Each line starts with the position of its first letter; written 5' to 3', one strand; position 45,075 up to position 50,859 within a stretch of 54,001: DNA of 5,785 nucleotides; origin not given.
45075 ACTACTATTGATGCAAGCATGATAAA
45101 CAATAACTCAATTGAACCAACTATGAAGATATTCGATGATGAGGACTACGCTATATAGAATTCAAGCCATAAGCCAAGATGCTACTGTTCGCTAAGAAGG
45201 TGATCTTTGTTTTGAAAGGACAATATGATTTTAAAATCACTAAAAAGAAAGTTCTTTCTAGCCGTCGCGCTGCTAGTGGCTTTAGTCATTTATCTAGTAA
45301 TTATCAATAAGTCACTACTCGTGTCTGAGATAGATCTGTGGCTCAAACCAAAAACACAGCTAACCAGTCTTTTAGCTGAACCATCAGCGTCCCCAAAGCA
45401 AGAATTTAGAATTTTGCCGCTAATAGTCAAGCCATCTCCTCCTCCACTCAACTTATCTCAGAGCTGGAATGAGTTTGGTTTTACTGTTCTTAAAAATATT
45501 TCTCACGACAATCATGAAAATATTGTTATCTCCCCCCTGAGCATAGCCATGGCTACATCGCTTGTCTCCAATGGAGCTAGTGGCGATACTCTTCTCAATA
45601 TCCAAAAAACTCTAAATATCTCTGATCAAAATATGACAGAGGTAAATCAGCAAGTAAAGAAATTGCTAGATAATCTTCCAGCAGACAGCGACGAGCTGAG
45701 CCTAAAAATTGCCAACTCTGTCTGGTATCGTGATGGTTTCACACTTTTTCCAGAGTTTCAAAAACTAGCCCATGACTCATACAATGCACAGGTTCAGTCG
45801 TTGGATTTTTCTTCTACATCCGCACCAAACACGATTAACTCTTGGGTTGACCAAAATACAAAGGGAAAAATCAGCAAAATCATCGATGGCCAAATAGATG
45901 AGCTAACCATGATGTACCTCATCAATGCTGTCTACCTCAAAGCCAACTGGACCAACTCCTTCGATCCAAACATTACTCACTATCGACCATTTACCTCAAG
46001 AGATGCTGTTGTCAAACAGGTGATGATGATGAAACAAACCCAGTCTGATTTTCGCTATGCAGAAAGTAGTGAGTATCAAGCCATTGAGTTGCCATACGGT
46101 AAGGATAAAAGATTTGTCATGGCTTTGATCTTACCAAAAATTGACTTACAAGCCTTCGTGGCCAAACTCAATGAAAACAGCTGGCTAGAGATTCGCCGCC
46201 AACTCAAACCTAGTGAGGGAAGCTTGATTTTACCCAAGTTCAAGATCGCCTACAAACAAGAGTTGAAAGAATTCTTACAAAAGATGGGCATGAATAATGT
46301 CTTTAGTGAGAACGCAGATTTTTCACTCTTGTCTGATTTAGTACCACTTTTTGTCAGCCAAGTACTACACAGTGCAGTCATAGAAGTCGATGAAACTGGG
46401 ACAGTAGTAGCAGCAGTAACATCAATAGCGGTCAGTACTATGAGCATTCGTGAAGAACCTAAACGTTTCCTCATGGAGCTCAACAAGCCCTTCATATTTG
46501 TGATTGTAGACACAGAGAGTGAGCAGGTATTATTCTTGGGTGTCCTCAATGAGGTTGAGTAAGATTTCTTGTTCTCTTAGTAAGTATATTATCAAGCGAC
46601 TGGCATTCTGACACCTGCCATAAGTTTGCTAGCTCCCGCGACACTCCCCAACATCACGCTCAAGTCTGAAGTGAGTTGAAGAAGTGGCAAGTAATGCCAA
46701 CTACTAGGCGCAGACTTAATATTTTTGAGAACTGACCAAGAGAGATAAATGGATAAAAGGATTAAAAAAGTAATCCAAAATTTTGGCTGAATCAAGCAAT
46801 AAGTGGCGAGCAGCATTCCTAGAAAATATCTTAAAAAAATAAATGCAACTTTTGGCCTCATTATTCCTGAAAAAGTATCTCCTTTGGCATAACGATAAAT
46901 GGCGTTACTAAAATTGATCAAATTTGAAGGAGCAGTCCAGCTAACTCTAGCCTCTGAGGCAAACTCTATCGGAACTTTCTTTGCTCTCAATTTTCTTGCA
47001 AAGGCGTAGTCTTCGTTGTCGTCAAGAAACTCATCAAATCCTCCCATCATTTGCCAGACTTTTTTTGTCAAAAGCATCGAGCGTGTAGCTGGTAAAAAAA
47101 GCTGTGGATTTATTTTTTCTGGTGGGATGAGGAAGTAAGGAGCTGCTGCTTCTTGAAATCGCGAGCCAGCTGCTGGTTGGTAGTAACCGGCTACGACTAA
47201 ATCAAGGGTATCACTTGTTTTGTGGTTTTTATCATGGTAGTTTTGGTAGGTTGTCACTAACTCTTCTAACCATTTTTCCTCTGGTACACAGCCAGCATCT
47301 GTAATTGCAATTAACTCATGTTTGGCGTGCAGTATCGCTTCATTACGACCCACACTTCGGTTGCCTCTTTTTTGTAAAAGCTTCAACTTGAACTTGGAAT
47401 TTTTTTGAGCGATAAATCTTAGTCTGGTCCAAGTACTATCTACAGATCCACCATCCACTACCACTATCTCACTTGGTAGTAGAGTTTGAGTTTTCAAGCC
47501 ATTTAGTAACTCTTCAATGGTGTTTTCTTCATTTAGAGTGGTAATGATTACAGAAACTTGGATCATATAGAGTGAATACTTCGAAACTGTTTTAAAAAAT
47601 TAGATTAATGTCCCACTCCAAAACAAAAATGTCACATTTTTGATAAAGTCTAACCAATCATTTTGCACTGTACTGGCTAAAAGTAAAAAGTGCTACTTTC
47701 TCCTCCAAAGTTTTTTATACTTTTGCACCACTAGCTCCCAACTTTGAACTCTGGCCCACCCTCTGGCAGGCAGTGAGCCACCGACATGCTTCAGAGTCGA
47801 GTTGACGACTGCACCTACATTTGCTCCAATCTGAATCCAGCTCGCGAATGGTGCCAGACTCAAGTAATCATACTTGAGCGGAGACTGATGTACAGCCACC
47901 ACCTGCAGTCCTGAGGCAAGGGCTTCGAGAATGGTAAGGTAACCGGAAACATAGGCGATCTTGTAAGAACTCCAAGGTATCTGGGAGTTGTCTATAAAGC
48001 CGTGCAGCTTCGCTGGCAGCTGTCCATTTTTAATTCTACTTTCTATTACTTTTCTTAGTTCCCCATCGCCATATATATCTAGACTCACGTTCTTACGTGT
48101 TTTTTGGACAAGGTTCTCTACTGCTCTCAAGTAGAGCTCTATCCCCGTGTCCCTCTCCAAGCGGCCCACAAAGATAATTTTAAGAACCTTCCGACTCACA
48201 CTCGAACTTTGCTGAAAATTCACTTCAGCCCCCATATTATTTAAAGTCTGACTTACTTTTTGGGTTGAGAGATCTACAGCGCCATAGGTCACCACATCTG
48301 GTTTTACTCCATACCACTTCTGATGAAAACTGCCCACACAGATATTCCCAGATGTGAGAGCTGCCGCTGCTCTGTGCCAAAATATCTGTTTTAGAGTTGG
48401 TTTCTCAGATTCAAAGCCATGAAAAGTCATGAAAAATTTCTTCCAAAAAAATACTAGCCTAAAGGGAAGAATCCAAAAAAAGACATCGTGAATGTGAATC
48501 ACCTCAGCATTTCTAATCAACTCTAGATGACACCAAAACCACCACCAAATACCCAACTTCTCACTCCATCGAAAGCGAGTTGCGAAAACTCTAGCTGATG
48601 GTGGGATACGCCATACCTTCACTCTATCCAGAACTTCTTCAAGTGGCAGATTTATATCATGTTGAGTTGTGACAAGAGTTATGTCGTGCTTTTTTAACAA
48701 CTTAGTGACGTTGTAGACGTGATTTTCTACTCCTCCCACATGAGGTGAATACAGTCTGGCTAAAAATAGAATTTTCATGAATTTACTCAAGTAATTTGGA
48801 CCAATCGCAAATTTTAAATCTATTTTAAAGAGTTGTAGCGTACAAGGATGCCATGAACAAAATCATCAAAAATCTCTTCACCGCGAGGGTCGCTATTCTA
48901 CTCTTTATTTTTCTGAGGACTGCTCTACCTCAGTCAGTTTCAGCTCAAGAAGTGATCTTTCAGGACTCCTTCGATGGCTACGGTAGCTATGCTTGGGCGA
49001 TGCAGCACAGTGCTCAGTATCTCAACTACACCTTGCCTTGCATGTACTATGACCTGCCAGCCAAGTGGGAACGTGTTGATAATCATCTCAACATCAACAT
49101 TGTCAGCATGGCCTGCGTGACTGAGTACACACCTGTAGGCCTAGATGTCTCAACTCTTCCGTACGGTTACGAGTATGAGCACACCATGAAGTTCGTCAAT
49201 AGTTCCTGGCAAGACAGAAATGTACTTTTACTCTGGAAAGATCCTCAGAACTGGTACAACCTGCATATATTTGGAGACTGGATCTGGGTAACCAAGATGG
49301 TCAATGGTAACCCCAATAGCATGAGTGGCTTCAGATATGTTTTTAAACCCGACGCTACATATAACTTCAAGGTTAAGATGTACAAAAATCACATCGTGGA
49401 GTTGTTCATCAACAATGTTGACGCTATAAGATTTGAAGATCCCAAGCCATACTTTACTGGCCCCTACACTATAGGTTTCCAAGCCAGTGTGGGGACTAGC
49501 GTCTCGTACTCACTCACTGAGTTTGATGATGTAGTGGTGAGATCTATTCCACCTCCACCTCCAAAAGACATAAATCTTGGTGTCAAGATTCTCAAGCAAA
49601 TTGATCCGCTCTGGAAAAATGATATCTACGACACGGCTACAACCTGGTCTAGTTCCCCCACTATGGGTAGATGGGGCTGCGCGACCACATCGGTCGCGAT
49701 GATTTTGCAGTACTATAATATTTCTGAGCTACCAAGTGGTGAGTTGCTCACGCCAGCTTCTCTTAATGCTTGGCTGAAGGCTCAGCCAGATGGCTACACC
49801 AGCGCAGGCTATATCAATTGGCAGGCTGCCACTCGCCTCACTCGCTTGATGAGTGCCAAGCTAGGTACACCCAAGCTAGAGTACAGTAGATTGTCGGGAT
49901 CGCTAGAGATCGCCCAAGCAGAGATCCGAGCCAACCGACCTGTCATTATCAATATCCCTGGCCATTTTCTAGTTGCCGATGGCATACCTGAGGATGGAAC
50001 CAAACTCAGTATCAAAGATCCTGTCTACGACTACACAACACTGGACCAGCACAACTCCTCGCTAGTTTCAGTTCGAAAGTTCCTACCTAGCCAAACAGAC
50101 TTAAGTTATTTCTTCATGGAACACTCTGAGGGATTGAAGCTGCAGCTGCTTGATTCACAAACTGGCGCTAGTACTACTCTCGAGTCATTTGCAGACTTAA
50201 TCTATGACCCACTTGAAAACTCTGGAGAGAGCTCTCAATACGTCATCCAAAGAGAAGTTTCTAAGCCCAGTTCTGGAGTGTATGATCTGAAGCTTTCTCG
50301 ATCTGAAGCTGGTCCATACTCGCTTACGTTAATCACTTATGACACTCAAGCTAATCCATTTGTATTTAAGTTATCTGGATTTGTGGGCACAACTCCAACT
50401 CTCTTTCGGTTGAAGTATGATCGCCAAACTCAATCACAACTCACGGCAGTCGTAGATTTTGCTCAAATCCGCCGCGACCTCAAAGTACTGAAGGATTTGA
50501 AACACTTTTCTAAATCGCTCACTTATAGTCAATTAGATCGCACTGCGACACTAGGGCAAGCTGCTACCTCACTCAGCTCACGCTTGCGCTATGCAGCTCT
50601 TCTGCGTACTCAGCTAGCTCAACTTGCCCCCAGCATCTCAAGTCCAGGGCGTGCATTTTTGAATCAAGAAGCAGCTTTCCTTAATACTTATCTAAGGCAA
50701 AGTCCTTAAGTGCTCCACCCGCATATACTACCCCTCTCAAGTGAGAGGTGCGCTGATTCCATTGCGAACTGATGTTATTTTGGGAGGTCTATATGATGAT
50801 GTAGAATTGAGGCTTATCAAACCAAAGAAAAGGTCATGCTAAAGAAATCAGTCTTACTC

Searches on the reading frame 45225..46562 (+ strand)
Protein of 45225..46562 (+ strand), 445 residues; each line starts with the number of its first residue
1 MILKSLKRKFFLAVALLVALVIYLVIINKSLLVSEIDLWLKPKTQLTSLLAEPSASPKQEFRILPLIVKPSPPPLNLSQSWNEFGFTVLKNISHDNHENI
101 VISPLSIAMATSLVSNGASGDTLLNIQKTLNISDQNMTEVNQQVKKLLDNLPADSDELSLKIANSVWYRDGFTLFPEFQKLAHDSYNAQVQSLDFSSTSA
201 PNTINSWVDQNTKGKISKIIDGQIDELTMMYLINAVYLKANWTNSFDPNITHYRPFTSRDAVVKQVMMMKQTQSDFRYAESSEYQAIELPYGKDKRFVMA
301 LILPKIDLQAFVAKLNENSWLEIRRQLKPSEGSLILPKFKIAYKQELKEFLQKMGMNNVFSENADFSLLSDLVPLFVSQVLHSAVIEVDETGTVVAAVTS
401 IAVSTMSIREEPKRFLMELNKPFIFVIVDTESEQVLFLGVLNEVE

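Call 15: search_protein_families(library=pfam, proteins=[window:45225-46562:+], max_evalue=0.001)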
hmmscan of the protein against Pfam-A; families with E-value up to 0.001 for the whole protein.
window:45225-46562:+ (445 aa): 1 family
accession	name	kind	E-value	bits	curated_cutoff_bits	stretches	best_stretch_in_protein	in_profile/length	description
PF00079.25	Serpin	-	1.5e-105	353.9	27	1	81-441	3-367/370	Serpin (serine protease inhibitor)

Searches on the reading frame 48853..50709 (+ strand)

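Call 15: search_protein_families(library=pfam, proteins=[window:48853-50709:+], max_evalue=0.001)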
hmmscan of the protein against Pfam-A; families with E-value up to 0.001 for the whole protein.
window:48853-50709:+ (618 aa): 1 family
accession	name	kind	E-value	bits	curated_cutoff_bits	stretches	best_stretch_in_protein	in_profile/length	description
PF13529.12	Peptidase_C39_2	-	3.2e-09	37.9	24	1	243-390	2-142/143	Peptidase_C39 like family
